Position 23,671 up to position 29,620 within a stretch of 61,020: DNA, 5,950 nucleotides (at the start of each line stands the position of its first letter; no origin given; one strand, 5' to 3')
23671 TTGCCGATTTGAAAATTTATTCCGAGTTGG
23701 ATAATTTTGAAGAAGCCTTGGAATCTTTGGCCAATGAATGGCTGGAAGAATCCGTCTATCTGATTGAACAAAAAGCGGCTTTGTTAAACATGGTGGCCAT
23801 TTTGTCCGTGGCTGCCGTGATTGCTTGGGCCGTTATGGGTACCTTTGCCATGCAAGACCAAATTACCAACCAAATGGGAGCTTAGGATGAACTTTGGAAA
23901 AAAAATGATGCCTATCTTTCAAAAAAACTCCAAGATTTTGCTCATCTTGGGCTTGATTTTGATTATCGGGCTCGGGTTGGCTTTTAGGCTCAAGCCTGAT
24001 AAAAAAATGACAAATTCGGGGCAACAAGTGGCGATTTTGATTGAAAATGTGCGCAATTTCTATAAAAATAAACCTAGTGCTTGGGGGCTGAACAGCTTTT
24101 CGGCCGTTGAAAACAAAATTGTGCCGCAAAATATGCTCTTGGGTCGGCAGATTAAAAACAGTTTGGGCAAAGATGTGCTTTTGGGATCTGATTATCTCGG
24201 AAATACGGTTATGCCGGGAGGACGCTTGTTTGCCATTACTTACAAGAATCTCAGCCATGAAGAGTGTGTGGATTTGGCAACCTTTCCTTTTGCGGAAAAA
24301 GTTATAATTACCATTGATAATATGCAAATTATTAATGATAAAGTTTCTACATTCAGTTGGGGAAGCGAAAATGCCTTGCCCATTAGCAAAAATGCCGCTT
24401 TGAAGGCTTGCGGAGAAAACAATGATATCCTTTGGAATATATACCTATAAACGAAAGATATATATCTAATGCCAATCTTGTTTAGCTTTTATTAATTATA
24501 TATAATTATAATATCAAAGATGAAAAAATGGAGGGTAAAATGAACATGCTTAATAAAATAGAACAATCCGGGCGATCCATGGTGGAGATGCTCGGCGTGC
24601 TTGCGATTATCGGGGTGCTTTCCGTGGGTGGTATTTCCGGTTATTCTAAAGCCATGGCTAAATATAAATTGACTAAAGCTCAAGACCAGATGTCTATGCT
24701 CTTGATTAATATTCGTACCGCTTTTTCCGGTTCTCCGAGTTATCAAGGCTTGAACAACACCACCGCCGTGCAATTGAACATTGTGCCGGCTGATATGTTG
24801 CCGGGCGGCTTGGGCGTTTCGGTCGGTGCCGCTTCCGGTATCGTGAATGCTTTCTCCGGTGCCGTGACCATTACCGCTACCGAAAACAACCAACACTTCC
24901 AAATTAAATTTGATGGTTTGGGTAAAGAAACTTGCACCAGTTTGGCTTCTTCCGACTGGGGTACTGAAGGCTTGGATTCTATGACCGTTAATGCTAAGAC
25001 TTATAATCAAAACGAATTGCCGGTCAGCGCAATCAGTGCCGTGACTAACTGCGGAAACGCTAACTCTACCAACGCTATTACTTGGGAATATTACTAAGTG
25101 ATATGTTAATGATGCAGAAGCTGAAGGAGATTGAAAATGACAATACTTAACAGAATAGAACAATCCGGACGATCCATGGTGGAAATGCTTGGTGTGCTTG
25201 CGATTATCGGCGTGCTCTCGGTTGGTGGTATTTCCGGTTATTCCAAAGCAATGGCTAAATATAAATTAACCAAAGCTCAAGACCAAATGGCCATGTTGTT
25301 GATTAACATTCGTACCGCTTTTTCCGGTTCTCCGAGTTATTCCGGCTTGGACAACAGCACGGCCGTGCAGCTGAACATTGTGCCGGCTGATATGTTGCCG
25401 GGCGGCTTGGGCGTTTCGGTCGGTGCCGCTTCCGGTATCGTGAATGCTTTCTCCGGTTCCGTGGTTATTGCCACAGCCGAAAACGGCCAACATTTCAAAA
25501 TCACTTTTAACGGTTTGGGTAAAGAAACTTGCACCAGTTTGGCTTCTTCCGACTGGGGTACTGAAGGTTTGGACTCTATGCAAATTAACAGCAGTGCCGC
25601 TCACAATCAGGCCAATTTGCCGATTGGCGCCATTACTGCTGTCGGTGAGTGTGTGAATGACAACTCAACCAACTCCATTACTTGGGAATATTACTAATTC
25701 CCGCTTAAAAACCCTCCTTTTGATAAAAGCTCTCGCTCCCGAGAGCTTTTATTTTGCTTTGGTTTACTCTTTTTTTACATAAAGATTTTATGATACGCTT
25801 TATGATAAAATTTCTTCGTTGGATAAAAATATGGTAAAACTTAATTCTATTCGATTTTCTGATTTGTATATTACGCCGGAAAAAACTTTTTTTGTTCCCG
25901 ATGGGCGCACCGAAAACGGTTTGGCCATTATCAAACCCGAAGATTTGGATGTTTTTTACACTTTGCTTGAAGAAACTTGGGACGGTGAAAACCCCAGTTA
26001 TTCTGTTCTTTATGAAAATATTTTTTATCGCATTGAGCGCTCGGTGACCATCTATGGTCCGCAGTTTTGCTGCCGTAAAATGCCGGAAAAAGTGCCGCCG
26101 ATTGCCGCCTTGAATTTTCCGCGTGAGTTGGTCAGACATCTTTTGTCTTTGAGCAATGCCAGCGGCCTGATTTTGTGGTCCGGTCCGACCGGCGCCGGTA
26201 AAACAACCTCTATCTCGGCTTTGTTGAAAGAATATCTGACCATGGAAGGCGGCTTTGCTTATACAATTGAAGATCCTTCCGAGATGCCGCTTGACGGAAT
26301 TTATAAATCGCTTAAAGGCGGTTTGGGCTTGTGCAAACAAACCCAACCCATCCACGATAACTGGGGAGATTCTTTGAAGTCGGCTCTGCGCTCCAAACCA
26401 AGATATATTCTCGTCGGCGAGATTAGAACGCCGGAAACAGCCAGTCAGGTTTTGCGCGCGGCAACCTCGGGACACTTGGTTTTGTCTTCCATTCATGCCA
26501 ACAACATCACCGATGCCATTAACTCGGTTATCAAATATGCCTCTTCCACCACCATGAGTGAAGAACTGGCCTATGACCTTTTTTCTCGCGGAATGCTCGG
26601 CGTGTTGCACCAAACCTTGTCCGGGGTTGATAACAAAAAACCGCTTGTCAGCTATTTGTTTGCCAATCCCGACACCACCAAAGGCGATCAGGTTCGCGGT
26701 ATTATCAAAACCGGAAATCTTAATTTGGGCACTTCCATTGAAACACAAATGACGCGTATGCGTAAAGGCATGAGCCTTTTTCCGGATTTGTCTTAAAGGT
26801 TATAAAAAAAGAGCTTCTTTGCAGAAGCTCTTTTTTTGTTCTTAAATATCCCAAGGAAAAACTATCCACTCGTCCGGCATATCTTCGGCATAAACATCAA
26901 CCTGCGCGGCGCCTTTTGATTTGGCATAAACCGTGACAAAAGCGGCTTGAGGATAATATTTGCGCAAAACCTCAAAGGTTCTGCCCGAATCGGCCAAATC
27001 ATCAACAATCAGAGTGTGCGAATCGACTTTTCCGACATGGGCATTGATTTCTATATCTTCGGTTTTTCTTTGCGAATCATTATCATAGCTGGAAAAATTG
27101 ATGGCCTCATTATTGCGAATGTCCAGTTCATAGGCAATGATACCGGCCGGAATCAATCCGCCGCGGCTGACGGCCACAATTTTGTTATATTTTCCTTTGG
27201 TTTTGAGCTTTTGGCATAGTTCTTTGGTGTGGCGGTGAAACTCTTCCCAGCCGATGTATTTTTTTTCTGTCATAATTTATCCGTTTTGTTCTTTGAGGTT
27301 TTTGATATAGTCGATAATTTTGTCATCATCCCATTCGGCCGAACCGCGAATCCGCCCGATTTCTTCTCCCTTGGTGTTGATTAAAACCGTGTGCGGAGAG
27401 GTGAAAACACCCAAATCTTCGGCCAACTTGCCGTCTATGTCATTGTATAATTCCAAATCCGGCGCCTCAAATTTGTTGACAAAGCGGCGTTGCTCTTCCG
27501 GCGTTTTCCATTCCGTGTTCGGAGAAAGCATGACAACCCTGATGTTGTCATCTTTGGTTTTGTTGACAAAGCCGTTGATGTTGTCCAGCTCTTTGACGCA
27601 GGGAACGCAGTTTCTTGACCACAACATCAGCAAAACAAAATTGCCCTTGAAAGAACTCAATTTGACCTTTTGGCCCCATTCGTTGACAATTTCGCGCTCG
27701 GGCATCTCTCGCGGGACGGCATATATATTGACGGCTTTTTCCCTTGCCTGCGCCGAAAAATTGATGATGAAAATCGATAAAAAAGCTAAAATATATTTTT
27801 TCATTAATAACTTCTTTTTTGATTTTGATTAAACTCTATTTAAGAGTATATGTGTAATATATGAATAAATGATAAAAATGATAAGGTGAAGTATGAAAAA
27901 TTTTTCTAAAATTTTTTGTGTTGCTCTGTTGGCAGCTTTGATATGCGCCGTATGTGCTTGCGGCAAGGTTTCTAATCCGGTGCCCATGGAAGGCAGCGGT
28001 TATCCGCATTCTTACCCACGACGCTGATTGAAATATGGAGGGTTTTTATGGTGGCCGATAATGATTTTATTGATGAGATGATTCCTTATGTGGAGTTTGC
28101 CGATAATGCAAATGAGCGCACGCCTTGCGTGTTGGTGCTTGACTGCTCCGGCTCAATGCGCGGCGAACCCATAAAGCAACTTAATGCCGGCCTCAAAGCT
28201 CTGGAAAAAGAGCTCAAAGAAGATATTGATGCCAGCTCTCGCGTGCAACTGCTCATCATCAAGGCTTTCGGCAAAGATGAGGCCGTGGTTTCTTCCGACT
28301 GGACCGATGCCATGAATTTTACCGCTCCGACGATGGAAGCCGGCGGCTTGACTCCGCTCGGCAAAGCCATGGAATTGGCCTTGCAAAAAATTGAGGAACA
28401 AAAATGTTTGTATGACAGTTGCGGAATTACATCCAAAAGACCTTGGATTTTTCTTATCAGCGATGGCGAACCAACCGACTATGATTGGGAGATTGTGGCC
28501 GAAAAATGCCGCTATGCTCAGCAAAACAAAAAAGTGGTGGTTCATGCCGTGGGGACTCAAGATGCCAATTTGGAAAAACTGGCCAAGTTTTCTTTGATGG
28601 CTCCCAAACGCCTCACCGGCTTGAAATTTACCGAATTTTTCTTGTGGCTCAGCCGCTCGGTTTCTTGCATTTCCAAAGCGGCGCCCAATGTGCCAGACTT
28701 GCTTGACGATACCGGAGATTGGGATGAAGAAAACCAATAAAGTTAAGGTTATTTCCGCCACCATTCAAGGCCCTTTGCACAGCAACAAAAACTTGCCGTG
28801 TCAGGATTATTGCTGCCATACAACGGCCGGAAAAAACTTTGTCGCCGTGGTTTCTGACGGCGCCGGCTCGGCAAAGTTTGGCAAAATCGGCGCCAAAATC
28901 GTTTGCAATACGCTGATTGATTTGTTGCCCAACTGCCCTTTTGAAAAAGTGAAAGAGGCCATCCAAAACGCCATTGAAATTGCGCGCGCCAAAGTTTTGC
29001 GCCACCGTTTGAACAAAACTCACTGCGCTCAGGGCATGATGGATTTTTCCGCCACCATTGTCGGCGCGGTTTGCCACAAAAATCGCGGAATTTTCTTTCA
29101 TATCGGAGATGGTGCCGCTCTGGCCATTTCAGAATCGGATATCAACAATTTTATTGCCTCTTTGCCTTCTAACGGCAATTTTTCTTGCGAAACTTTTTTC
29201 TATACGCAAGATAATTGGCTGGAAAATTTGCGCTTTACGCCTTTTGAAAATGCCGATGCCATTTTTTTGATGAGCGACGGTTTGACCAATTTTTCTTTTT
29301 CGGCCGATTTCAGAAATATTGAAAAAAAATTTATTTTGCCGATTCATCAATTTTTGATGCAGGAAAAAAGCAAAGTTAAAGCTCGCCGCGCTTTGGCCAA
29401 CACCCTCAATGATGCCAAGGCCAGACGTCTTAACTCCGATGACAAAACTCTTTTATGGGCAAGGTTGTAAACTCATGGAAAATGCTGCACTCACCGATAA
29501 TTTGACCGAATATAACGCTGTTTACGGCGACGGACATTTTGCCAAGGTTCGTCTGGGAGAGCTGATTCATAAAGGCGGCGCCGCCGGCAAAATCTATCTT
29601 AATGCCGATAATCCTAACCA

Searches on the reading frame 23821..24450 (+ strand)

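Call 9: search_protein_families(library=pfam, proteins=[window:23821-24450:+], max_evalue=0.001)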
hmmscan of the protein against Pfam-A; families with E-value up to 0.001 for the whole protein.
window:23821-24450:+ (209 aa): 1 family
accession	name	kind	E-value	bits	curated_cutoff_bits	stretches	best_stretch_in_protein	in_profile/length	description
PF08805.16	PilS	-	0.00014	22.3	22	1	67-177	8-116/138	PilS N terminal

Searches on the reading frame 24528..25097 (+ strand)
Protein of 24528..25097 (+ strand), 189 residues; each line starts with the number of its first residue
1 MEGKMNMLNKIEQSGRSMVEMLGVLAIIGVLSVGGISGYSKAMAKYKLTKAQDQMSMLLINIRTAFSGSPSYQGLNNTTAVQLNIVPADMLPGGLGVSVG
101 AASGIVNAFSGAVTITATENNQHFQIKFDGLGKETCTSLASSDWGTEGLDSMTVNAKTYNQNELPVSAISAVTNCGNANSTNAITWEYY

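Call 9: search_protein_families(library=pfam, proteins=[window:24528-25097:+], max_evalue=0.001)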
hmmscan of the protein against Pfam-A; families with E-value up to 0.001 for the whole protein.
window:24528-25097:+ (189 aa): 2 families
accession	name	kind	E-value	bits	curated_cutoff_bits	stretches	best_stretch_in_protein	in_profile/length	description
PF08805.16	PilS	-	3.1e-13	50.4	22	1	51-186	7-135/138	PilS N terminal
PF05307.16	Bundlin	-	1.7e-08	35.3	22.3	1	47-186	8-148/151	Bundlin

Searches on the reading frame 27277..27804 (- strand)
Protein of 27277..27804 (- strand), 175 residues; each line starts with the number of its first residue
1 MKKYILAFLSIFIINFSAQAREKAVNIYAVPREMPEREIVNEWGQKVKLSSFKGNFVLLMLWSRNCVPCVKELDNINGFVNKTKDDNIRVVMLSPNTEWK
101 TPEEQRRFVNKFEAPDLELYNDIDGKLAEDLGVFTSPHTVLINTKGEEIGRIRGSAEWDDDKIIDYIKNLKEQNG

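Call 95: search_protein_families(library=pfam, proteins=[window:27277-27804:-], max_evalue=0.001)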
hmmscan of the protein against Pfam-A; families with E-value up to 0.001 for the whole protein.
window:27277-27804:- (175 aa): 3 families
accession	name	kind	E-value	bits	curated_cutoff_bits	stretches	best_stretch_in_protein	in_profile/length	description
PF00578.27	AhpC-TSA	-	3e-14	53.5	26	1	33-146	4-119/124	AhpC/TSA family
PF08534.16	Redoxin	-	7.2e-13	49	26.6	1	34-161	6-141/148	Redoxin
PF13905.12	Thioredoxin_8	-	7.5e-09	36.3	27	1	55-147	2-93/94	Thioredoxin-like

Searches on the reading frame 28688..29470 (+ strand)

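Call 95: search_protein_families(library=pfam, proteins=[window:28688-29470:+], max_evalue=0.001)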
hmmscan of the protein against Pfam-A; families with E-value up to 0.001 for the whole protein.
window:28688-29470:+ (260 aa): 1 family
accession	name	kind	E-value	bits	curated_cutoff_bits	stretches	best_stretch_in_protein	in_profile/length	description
PF13672.11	PP2C_2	-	5.4e-38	131.1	24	1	28-240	2-208/209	Protein phosphatase 2C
